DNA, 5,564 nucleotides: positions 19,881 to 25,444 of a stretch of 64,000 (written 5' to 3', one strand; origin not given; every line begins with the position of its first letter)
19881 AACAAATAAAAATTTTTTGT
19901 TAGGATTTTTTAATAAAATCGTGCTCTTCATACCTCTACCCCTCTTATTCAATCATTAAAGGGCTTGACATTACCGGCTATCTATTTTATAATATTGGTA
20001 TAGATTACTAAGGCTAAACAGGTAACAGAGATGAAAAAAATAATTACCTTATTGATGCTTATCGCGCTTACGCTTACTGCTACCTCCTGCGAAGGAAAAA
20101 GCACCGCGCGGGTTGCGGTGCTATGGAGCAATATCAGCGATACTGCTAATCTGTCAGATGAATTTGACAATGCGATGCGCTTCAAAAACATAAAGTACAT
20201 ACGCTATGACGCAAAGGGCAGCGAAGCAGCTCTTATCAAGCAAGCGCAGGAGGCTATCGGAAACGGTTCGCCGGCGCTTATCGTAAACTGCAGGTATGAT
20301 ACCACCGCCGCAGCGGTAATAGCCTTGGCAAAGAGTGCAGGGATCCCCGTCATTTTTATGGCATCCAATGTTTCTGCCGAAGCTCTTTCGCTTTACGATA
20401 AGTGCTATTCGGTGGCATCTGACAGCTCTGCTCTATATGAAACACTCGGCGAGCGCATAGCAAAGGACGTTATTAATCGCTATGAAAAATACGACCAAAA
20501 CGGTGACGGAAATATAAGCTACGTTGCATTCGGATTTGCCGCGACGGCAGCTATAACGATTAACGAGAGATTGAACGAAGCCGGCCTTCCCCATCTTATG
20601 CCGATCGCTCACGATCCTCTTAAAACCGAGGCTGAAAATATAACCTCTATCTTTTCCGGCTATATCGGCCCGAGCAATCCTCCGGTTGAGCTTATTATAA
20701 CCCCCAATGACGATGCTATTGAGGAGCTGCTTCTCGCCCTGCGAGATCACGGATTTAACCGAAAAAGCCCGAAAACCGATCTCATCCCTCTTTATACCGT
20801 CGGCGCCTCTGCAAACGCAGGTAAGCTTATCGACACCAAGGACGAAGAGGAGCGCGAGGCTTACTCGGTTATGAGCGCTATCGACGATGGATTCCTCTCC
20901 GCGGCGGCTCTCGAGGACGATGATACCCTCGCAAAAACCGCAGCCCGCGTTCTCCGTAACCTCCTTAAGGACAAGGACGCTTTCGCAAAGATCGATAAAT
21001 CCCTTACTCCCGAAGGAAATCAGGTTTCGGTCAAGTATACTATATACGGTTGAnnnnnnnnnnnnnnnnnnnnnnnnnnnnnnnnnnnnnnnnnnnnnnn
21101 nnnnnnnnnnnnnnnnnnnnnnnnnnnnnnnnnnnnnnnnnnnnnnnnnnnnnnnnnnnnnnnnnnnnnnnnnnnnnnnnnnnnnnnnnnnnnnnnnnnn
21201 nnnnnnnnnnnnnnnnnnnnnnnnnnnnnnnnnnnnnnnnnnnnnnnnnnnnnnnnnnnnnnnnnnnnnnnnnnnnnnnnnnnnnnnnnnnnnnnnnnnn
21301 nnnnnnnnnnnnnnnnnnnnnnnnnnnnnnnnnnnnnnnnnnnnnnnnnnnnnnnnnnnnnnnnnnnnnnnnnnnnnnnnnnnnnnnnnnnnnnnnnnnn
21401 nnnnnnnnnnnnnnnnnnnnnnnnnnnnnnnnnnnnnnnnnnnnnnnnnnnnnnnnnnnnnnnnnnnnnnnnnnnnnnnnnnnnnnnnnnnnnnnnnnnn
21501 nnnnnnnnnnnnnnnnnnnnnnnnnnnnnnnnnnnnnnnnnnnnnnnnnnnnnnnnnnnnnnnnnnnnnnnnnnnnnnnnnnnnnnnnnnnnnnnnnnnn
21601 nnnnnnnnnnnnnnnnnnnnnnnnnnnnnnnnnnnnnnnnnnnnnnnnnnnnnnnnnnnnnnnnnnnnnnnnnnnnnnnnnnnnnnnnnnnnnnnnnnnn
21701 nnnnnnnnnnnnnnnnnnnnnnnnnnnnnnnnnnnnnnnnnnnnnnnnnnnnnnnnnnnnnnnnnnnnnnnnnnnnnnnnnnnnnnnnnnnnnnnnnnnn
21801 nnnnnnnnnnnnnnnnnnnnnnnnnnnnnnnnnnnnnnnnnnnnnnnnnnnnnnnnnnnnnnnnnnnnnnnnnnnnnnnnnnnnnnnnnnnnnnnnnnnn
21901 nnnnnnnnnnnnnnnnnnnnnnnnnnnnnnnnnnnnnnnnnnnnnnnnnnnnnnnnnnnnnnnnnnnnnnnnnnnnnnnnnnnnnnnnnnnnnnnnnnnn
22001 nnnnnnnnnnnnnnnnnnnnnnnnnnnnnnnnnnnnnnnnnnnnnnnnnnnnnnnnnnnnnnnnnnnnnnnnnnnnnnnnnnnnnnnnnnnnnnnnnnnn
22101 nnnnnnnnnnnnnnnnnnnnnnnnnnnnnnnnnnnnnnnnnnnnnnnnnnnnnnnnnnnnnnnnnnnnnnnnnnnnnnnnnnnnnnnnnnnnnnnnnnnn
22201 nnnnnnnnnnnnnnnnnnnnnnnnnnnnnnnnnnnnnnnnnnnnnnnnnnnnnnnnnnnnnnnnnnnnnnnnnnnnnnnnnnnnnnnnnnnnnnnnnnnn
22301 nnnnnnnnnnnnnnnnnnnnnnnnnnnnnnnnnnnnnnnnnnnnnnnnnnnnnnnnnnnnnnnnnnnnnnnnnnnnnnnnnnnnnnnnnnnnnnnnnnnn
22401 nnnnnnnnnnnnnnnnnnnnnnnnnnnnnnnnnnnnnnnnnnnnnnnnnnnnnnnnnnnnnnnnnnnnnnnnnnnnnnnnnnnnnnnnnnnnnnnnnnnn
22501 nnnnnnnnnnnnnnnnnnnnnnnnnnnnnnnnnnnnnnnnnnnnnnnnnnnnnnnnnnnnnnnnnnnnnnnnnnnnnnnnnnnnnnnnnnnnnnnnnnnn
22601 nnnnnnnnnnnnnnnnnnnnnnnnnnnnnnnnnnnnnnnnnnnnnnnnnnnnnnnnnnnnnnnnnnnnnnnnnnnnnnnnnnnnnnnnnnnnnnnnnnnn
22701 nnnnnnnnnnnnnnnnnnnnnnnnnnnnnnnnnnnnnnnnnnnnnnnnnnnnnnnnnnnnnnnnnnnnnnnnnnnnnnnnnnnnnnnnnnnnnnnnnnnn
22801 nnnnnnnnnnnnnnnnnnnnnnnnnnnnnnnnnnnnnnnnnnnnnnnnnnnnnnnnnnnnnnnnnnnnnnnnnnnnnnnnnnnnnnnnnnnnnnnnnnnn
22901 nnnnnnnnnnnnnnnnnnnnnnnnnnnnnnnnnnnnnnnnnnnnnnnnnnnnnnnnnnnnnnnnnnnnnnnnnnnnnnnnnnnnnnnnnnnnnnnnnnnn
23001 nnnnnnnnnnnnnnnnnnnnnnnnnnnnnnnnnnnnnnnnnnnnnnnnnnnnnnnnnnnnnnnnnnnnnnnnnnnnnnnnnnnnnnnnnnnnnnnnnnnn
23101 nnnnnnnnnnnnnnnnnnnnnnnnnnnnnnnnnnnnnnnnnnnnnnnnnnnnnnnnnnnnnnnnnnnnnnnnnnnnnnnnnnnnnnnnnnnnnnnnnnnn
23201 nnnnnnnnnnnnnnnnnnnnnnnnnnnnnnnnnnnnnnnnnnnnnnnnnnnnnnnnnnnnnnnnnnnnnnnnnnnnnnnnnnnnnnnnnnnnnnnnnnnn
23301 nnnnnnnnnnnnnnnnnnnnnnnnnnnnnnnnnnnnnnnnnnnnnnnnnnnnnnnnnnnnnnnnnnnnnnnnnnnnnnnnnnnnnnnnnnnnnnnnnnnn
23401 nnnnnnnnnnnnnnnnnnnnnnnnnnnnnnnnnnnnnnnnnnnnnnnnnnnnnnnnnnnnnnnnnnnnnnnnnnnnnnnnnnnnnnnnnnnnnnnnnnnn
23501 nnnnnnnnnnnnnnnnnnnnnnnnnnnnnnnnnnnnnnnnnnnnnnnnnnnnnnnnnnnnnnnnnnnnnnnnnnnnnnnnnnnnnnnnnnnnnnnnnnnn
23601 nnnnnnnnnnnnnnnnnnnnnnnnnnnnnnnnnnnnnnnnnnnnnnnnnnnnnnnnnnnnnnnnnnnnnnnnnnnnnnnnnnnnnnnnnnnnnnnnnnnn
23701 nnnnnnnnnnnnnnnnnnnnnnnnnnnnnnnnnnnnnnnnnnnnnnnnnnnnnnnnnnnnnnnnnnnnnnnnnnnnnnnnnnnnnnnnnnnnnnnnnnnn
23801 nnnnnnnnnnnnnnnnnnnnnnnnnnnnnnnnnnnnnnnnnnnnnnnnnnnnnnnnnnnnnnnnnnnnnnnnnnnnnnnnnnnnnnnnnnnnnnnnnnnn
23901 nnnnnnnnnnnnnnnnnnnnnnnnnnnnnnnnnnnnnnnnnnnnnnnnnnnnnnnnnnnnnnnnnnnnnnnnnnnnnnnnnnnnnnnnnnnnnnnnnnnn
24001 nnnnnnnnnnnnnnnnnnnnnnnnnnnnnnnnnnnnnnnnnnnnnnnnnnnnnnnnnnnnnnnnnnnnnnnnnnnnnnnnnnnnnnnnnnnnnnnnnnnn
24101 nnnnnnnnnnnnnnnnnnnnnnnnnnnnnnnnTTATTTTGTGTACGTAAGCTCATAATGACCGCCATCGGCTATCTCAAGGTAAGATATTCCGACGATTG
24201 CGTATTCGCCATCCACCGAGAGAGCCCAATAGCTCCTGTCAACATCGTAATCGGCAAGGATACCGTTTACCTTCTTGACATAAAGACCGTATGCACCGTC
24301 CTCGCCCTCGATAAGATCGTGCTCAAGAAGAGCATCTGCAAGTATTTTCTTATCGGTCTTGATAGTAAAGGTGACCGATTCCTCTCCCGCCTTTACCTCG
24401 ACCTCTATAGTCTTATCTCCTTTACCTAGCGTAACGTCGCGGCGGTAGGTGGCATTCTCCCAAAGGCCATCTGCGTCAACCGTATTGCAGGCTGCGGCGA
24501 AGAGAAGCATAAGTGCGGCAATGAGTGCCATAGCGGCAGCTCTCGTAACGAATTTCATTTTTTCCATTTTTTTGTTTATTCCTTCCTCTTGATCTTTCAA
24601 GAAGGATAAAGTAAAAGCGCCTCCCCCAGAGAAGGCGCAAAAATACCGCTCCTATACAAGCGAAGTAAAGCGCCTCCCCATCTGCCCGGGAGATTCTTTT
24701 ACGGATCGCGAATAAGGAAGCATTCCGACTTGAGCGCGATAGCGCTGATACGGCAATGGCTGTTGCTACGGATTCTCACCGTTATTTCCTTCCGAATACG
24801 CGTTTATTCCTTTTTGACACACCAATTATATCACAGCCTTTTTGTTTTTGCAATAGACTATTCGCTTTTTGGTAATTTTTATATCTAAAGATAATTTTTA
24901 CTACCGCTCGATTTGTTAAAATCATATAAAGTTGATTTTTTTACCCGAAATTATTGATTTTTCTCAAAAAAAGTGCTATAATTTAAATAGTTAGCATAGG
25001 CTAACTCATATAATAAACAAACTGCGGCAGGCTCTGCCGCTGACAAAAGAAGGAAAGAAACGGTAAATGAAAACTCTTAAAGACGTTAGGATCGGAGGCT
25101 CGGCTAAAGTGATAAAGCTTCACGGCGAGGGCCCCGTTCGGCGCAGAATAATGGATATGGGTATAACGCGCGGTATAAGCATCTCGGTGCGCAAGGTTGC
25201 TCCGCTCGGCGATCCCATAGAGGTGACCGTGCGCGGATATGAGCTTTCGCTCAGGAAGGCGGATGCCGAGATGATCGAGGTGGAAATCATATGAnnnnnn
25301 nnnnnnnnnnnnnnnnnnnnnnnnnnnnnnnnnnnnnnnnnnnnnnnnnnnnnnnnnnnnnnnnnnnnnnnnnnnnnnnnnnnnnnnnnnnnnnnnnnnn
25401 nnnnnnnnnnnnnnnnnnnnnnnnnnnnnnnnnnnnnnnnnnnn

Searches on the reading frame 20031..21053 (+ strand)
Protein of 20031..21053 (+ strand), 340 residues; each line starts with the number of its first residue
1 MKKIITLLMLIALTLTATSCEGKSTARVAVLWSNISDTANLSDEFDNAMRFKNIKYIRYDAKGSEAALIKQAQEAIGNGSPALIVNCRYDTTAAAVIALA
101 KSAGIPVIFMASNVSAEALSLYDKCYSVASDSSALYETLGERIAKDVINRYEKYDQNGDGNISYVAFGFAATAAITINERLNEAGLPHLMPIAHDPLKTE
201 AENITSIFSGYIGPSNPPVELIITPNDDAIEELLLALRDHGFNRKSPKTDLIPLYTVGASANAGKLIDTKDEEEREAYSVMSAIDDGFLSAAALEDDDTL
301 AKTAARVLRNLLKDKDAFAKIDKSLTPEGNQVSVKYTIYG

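Call 40: search_protein_families(library=pfam, proteins=[window:20031-21053:+], max_evalue=0.001)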
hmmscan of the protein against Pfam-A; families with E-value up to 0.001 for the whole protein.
window:20031-21053:+ (340 aa): 2 families
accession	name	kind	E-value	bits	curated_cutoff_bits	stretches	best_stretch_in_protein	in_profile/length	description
PF13407.12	Peripla_BP_4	-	3.1e-15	56.8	35.1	1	44-315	19-257/258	Periplasmic binding protein domain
PF13458.12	Peripla_BP_6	-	0.00013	22.2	31.7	1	53-146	42-132/343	Periplasmic binding protein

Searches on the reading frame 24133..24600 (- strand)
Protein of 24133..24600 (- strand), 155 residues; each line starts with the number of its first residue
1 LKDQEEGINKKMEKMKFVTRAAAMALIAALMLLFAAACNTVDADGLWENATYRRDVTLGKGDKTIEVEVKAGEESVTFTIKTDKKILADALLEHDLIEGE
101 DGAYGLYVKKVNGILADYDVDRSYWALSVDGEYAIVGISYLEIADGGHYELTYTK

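Call 40: search_protein_families(library=pfam, proteins=[window:24133-24600:-], max_evalue=0.001)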
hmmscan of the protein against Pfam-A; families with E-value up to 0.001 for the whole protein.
window:24133-24600:- (155 aa): 1 family
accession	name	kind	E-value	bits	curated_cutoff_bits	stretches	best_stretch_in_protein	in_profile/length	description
PF14478.12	DUF4430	-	1.1e-08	35.8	23.8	1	87-154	4-71/72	Domain of unknown function (DUF4430)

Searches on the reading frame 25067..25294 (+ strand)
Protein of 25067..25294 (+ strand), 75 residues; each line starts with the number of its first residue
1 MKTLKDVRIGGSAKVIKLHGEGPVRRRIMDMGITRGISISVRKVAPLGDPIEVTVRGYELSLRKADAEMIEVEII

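Call 91: search_protein_families(library=pfam, proteins=[window:25067-25294:+], max_evalue=0.01)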
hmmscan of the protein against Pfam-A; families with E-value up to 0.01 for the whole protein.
window:25067-25294:+ (75 aa): 1 family
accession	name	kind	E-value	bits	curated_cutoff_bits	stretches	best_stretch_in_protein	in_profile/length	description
PF04023.20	FeoA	-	2.9e-20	72.6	23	1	3-73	2-73/74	FeoA domain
